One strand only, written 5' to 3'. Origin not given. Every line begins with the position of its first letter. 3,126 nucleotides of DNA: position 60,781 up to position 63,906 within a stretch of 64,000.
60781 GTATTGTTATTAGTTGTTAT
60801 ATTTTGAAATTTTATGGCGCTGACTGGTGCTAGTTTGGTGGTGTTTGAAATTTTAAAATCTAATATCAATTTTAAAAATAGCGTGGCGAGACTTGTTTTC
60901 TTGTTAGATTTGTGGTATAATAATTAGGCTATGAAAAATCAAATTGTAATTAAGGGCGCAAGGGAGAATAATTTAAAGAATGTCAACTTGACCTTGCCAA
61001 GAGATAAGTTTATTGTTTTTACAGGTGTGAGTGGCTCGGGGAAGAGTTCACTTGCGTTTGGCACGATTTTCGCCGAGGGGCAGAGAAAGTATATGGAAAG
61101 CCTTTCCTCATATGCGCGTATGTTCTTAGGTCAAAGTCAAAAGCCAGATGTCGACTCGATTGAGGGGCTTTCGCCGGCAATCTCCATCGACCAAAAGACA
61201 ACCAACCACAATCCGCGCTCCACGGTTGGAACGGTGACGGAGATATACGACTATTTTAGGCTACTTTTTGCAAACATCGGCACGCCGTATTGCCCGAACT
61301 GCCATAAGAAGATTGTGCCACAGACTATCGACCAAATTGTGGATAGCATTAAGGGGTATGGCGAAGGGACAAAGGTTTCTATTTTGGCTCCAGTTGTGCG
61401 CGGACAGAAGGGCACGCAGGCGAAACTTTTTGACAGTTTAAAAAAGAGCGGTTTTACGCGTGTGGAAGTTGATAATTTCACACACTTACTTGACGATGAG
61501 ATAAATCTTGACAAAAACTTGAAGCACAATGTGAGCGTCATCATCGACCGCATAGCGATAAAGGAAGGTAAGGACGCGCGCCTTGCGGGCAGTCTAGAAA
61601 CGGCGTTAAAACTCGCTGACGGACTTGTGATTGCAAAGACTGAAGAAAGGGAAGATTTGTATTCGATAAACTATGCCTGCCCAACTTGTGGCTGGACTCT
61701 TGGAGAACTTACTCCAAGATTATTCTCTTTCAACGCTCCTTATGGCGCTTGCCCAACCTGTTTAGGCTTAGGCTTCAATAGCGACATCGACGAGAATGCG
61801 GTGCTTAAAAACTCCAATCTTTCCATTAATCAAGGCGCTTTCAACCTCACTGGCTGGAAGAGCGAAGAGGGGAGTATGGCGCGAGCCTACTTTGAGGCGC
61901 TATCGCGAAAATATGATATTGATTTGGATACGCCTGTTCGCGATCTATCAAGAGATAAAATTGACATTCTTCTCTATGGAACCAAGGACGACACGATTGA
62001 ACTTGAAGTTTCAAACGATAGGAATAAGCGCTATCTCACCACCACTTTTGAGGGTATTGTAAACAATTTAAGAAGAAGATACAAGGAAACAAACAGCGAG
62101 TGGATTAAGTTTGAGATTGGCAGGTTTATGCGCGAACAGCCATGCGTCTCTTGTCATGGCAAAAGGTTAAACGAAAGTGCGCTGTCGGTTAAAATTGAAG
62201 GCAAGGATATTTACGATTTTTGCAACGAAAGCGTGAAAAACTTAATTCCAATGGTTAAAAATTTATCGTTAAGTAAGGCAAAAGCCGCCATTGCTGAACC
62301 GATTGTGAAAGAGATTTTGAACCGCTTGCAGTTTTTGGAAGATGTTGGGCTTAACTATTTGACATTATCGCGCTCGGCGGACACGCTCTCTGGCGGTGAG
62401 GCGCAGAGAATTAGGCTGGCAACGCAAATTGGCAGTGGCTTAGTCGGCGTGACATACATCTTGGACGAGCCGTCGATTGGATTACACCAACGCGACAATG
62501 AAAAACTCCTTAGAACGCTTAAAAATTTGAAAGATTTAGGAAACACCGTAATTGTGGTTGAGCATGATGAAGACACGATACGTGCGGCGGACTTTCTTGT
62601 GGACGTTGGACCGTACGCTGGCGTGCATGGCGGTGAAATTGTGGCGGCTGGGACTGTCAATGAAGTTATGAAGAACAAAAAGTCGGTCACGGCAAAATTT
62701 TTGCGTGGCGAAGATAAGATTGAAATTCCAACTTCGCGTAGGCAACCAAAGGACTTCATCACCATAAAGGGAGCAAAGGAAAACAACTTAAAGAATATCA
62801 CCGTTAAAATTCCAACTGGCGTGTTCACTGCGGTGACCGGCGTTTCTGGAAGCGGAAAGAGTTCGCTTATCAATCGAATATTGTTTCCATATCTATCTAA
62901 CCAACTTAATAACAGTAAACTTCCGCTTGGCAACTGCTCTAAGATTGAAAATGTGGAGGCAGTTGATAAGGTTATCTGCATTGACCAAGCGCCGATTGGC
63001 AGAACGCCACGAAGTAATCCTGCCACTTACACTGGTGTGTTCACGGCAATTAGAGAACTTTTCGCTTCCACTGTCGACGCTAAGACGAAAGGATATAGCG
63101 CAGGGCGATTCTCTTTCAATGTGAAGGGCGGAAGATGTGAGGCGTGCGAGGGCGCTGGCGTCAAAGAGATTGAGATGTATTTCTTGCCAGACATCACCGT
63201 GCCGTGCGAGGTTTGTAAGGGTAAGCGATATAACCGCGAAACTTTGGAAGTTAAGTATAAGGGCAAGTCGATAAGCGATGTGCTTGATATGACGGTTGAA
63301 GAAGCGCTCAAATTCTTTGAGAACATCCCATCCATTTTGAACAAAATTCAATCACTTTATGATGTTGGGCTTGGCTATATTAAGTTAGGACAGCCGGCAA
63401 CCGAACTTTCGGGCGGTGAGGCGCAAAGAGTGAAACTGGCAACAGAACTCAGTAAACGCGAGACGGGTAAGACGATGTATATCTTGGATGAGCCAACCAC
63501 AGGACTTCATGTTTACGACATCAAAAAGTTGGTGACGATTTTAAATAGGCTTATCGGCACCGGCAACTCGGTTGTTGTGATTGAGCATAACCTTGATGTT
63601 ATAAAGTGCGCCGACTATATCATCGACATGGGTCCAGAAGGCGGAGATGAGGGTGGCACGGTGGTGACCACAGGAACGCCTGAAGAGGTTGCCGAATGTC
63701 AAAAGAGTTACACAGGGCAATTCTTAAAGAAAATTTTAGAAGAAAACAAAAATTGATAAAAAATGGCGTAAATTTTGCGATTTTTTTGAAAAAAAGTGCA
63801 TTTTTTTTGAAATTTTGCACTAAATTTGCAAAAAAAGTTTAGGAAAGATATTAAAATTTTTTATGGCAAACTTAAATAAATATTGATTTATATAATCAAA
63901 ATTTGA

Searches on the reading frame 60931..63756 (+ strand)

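Call 85: search_protein_families(library=pfam, proteins=[window:60931-63756:+])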
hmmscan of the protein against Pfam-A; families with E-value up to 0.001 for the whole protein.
window:60931-63756:+ (941 aa): 13 families
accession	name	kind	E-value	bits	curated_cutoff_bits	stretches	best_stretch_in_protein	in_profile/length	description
PF17760.6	UvrA_inter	-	1.4e-35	121.9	23.3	1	131-238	1-108/109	UvrA interaction domain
PF17755.6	UvrA_DNA-bind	-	6.8e-30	104.1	23.2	1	287-396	1-108/110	UvrA DNA-binding domain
PF00005.33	ABC_tran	-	1.2e-20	75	25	1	815-857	98-137/137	ABC transporter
PF02463.25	SMC_N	-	2.2e-11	44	40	1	621-899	11-210/220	RecF/RecN/SMC N terminal domain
PF20703.3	nSTAND1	-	1.1e-08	35.6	27.1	0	620-661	23-64/379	Novel STAND NTPase 1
PF03193.22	RsgA_GTPase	-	6e-07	29.9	30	0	609-651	86-127/174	RsgA GTPase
PF13555.12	AAA_29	-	1.3e-06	28.5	27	0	625-660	17-55/61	P-loop containing region of AAA domain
PF13304.12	AAA_21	-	6.4e-06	26.9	27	0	821-883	233-295/304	AAA domain, putative AbiEii toxin, Type IV TA system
PF20720.3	nSTAND3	-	6.5e-05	23.1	27.2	0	634-676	21-61/155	Novel STAND NTPase 3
PF25201.1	nSTAND6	-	0.00027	21.4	27.7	0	617-650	5-38/148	Novel STAND NTPase 6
PF13191.12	AAA_16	-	0.0004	21.4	32.6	0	632-652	26-46/167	AAA ATPase domain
PF13481.12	AAA_25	-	0.0009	19.4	27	0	17-43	25-51/195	AAA domain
PF13401.12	AAA_22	-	0.00093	20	27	0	632-651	7-26/130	AAA domain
